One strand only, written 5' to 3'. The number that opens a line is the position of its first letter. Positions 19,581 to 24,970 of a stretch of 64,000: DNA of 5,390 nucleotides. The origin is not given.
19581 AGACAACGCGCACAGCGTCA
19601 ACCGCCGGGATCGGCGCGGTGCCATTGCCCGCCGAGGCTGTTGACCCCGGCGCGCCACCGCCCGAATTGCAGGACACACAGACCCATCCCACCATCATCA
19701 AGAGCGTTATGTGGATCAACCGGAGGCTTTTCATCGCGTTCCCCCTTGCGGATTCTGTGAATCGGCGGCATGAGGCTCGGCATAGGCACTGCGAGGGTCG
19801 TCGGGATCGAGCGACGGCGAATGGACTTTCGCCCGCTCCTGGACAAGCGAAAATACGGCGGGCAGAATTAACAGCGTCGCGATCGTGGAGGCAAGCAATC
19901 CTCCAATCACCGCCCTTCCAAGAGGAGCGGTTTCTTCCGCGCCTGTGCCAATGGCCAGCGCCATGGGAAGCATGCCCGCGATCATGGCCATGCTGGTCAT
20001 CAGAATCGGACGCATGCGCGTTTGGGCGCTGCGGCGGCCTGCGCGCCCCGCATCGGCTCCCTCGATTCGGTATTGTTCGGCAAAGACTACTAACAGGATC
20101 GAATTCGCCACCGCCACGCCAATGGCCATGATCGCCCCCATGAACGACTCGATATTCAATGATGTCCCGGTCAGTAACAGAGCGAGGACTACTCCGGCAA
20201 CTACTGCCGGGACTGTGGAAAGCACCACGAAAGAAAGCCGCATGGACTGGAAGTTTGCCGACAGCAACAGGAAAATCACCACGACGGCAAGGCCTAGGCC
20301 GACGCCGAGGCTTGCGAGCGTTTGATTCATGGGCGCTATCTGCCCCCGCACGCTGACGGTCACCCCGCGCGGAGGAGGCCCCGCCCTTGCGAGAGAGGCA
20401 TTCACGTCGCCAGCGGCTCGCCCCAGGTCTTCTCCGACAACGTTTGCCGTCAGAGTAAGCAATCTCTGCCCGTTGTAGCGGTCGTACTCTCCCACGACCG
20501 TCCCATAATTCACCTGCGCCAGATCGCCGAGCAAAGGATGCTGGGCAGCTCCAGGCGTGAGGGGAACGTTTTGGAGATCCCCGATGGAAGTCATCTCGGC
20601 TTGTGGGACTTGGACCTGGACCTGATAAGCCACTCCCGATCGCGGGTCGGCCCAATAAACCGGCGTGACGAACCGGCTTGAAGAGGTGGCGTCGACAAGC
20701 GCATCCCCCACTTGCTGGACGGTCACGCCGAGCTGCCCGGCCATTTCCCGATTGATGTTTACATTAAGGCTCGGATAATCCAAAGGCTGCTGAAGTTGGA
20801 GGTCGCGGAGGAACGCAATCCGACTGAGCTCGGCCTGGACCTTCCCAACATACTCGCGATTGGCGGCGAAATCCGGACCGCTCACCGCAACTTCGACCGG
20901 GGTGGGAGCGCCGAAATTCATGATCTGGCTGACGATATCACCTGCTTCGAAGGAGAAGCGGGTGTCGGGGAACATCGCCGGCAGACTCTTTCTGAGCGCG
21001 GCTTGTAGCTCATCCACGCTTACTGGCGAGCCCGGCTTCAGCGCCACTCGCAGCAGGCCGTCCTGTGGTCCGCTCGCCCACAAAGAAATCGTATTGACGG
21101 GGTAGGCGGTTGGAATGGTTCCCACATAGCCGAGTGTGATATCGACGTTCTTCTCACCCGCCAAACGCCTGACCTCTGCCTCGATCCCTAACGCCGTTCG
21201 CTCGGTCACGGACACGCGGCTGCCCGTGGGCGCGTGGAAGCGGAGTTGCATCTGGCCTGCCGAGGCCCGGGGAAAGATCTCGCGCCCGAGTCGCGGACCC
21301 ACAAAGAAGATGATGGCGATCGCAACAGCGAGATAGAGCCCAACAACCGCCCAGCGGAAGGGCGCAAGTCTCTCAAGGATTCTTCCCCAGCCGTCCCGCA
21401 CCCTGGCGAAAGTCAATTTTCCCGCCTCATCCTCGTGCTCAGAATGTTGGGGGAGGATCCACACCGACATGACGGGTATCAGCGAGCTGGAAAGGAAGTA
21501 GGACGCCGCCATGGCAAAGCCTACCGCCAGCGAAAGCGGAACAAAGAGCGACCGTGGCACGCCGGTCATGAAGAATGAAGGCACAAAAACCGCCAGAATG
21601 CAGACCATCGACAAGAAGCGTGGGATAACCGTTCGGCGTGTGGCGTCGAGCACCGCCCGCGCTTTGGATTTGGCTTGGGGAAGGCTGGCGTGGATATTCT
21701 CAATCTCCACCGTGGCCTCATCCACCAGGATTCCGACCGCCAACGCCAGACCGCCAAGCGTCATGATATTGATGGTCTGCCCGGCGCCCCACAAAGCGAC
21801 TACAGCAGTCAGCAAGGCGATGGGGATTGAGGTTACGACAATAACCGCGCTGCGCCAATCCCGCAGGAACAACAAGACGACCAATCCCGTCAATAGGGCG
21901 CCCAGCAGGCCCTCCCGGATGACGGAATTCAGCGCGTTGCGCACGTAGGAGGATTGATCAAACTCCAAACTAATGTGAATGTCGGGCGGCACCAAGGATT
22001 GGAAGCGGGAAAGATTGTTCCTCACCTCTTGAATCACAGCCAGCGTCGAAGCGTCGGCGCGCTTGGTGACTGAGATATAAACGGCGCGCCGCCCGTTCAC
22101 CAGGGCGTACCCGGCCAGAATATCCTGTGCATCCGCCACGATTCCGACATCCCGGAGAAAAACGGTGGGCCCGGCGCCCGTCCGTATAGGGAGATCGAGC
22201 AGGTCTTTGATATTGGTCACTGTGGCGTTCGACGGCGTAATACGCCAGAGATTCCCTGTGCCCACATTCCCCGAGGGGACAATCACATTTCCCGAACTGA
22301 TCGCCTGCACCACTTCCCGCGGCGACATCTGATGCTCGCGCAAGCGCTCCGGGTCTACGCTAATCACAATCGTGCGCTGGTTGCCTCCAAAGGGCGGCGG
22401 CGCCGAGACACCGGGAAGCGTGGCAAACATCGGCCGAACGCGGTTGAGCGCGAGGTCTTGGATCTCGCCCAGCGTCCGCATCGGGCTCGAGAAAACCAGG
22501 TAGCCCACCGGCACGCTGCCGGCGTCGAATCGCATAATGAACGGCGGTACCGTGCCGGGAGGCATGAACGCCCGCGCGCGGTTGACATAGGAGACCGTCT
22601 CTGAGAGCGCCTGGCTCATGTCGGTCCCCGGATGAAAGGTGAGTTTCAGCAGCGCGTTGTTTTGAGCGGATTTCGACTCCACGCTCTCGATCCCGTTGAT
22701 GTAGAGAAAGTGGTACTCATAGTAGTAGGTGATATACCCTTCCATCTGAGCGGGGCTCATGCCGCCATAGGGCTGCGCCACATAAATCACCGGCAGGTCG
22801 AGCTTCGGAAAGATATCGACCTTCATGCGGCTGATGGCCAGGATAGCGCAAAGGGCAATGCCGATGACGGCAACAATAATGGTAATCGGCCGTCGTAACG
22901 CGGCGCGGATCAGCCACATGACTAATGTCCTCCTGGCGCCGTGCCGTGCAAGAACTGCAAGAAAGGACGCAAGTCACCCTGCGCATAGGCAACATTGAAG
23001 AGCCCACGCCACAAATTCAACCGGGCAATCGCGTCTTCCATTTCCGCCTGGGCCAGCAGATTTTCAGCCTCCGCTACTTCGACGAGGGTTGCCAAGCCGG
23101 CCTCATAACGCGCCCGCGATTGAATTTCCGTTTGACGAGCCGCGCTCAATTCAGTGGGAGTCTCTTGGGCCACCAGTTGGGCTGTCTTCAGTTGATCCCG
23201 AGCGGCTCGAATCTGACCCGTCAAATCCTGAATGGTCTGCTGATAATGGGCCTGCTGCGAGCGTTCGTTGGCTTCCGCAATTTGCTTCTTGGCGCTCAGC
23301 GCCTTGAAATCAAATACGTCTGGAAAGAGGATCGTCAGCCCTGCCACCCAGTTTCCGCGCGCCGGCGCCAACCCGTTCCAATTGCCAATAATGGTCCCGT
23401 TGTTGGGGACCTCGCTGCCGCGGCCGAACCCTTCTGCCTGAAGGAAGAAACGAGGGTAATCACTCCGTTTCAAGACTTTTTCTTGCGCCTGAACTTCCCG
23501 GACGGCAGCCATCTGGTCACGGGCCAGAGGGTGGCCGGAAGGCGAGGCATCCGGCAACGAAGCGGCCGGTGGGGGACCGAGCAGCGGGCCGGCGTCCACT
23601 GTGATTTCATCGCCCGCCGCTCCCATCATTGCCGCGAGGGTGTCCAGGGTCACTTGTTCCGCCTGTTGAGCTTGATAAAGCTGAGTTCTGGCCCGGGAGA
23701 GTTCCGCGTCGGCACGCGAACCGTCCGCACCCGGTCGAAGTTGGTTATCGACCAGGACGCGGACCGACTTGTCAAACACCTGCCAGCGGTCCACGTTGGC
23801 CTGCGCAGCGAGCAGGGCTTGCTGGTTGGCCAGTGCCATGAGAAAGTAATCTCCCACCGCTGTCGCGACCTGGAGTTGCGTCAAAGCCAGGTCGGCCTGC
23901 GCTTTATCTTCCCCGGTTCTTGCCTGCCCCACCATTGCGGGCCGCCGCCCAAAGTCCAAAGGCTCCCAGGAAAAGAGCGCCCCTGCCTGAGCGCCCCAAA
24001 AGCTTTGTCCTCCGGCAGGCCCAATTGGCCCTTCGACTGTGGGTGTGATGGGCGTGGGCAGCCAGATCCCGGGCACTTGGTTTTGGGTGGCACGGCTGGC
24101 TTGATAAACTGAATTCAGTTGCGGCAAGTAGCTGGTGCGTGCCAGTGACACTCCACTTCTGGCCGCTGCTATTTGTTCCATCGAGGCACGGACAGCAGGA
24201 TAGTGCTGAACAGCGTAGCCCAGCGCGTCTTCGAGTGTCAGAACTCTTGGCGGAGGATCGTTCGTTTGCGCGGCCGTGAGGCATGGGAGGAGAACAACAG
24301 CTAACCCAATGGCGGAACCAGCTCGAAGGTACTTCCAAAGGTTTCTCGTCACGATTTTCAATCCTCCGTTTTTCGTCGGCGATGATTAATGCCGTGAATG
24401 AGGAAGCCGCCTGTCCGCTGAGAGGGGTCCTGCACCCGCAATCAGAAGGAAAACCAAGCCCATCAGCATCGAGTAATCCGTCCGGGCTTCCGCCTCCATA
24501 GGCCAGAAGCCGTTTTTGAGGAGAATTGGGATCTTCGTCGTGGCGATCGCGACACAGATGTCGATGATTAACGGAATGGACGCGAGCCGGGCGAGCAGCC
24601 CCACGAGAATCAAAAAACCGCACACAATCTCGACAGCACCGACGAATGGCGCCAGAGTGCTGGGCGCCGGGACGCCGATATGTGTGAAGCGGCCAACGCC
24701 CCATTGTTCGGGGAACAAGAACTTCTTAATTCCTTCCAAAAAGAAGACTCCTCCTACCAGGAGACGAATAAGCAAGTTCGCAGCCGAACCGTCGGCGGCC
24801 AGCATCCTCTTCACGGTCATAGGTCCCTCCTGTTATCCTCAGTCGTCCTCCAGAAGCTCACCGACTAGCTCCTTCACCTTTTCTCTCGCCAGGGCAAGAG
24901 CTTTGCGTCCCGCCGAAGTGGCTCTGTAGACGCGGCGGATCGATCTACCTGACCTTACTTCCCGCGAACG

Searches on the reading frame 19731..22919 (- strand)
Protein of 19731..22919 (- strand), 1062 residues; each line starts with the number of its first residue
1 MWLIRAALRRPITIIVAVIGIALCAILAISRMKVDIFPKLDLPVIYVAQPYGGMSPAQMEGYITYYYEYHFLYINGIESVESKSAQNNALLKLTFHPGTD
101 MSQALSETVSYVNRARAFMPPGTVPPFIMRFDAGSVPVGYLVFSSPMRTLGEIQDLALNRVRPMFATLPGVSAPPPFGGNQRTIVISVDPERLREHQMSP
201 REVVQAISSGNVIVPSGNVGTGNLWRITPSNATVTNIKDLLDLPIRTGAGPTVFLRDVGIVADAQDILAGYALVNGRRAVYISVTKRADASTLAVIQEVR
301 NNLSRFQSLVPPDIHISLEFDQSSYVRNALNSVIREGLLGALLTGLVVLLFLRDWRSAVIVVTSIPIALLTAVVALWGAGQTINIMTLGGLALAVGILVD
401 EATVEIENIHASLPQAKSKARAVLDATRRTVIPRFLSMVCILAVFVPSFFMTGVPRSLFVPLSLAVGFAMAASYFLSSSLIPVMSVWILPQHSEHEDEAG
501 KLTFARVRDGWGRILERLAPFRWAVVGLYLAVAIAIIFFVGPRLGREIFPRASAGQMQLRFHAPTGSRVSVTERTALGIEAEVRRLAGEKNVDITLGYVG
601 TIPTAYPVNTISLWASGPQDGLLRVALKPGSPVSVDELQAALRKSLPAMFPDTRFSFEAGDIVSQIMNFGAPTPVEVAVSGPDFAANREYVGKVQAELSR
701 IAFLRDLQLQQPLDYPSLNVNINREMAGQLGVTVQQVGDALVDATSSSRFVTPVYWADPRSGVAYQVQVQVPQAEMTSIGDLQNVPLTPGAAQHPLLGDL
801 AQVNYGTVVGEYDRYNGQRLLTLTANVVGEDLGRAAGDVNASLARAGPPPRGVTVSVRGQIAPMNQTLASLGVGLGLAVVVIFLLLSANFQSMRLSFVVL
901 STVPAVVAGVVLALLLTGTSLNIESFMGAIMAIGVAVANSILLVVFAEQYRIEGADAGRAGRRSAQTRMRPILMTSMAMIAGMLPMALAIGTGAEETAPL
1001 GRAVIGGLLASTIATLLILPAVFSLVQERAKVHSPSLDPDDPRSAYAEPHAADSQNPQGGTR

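Call 17: search_protein_families(library=pfam, proteins=[window:19731-22919:-], max_evalue=0.001)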
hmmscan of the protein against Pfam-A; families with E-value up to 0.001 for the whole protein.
window:19731-22919:- (1062 aa): 1 family
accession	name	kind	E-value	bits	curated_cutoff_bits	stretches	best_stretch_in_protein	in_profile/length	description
PF00873.25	ACR_tran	-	4e-190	634.4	28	1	4-1026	2-1020/1021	AcrB/AcrD/AcrF family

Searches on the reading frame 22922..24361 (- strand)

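Call 17: search_protein_families(library=pfam, proteins=[window:22922-24361:-], max_evalue=0.001)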
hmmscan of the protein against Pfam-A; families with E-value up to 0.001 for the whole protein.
window:22922-24361:- (479 aa): 1 family
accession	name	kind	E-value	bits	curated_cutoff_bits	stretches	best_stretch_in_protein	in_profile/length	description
PF02321.23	OEP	-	3.2e-32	112.3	22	2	288-457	23-182/187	Outer membrane efflux protein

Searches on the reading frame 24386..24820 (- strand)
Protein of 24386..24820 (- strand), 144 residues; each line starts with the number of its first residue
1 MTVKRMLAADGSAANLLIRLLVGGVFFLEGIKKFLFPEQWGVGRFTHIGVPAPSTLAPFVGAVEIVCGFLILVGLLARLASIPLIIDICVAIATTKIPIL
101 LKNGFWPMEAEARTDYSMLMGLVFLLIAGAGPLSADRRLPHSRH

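Call 74: search_protein_families(library=pfam, proteins=[window:24386-24820:-], max_evalue=0.01)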
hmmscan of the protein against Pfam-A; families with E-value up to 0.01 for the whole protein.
window:24386-24820:- (144 aa): 3 families
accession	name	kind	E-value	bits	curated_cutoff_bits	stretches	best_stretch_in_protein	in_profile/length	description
PF07681.17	DoxX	-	3.4e-16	60.1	23.6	1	16-95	3-83/85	DoxX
PF07291.16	MauE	-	5e-05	24.1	27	1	15-86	5-78/128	Methylamine utilisation protein MauE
PF13564.11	DoxX_2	-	5.6e-05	23.7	26.3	1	20-94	4-80/103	DoxX-like family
